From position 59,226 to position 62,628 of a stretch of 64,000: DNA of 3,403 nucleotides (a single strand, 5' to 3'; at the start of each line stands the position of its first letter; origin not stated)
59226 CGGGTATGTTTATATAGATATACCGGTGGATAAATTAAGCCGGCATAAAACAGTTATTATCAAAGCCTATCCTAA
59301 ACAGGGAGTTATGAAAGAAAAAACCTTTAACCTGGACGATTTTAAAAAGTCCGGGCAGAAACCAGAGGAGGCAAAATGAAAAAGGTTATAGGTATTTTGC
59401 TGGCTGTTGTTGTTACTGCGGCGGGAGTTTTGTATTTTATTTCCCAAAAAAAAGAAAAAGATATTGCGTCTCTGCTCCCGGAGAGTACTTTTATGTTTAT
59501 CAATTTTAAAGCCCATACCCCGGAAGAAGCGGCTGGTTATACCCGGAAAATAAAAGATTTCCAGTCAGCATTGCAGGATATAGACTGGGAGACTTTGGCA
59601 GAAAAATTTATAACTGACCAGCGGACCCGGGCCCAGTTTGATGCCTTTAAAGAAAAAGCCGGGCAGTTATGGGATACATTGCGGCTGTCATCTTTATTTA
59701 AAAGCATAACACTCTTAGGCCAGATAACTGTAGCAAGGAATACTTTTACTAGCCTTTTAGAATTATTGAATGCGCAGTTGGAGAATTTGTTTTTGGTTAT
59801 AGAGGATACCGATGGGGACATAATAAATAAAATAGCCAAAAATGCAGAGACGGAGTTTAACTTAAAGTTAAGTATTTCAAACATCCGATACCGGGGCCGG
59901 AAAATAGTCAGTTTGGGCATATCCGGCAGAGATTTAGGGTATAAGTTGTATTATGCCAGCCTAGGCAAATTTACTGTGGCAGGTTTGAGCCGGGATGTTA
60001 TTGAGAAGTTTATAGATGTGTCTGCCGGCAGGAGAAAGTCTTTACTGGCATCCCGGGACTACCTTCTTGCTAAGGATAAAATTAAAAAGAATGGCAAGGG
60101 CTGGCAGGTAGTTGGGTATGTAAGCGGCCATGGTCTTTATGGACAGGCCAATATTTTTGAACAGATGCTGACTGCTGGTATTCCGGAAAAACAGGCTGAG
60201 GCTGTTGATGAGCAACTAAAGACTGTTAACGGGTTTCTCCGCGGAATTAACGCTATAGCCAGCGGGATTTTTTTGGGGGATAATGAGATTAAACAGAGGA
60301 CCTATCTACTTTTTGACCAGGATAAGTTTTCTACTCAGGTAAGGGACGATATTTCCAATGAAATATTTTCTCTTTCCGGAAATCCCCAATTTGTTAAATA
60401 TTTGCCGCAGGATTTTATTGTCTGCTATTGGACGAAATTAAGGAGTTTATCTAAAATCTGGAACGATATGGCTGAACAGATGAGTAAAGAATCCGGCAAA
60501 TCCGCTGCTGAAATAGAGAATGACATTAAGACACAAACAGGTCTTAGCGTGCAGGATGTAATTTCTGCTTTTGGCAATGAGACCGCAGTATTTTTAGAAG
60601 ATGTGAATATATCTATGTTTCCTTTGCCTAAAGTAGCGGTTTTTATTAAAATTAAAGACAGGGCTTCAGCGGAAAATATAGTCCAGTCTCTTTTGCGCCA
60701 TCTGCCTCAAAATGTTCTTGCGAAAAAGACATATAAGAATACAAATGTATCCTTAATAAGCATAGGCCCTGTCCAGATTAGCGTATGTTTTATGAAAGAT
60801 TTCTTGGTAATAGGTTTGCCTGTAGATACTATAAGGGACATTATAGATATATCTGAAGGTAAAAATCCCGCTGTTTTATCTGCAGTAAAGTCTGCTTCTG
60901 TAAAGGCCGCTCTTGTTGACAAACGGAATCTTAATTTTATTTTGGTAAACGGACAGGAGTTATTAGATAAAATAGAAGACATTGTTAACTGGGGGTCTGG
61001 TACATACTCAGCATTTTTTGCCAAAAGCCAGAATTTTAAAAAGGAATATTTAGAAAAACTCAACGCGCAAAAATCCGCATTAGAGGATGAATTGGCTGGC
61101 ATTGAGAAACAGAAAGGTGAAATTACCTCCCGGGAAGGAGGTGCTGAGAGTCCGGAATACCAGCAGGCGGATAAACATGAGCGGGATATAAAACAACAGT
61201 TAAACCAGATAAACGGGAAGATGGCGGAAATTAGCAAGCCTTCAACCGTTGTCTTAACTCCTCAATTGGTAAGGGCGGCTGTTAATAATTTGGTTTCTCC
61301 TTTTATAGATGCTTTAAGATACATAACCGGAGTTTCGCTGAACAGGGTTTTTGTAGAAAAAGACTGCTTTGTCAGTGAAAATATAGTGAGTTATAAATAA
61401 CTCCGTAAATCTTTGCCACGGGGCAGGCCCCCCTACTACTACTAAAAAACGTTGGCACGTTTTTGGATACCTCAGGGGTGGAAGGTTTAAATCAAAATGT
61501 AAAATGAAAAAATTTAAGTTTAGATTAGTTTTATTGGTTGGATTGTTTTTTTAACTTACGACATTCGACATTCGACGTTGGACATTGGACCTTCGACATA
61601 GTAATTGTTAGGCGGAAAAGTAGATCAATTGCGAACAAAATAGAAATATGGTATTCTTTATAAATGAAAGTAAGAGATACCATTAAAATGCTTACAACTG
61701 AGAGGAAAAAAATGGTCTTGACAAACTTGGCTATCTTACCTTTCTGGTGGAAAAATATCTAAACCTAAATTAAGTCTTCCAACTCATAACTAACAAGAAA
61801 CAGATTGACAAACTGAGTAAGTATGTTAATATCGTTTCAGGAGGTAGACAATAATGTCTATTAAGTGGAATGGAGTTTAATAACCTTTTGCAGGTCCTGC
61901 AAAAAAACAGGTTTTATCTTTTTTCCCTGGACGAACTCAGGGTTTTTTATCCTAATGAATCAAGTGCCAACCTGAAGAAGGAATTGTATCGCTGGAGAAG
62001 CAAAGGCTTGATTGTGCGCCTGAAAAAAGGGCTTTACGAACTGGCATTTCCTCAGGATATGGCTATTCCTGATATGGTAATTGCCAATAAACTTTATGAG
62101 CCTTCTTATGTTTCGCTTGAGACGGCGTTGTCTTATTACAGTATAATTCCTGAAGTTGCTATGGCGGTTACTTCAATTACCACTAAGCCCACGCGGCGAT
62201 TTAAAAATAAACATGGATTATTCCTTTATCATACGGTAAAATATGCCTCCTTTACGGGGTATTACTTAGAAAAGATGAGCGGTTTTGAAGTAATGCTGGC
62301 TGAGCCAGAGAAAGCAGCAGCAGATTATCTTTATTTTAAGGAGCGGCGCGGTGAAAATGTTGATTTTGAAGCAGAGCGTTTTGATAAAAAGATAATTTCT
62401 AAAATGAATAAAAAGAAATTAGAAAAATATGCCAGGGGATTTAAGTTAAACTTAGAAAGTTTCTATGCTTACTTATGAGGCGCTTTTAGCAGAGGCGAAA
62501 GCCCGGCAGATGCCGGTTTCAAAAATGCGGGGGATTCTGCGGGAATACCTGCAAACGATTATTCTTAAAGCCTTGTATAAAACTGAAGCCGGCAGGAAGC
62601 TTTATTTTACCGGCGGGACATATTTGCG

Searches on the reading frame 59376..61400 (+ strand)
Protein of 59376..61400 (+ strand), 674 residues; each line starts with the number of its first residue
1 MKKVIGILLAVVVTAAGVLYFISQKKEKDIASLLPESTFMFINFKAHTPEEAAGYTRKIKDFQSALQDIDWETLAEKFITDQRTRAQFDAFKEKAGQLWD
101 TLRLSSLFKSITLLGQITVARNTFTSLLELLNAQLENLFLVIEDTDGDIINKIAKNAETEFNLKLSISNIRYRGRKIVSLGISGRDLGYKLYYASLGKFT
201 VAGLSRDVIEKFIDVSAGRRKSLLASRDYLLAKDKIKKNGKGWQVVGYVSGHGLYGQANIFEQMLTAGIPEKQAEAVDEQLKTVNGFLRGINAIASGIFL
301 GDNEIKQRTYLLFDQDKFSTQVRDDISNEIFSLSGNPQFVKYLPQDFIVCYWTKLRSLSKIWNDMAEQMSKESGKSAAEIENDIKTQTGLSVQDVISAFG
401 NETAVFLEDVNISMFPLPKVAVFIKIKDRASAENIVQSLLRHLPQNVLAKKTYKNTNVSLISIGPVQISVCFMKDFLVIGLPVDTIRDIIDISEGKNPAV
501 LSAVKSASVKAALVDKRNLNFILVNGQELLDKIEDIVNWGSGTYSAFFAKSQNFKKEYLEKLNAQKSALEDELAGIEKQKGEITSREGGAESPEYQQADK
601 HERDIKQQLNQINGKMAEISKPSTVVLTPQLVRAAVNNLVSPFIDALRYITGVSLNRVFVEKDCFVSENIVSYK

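Call 9: search_protein_families(library=pfam, max_evalue=0.001, proteins=[window:59376-61400:+])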
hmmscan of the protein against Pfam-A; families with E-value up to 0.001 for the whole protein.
window:59376-61400:+ (674 aa): 1 family
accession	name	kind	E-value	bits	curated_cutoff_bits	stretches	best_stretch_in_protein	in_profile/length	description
PF11832.13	DUF3352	-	5.2e-15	55.5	26.8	2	133-405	120-363/536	Protein of unknown function (DUF3352)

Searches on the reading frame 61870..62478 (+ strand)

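Call 9: search_protein_families(library=pfam, max_evalue=0.001, proteins=[window:61870-62478:+])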
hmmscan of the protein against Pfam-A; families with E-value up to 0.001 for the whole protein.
window:61870-62478:+ (202 aa): 1 family
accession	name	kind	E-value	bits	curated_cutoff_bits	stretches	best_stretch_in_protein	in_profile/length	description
PF13338.12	AbiEi_4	-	4.3e-05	24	25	1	16-59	12-49/49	Transcriptional regulator, AbiEi antitoxin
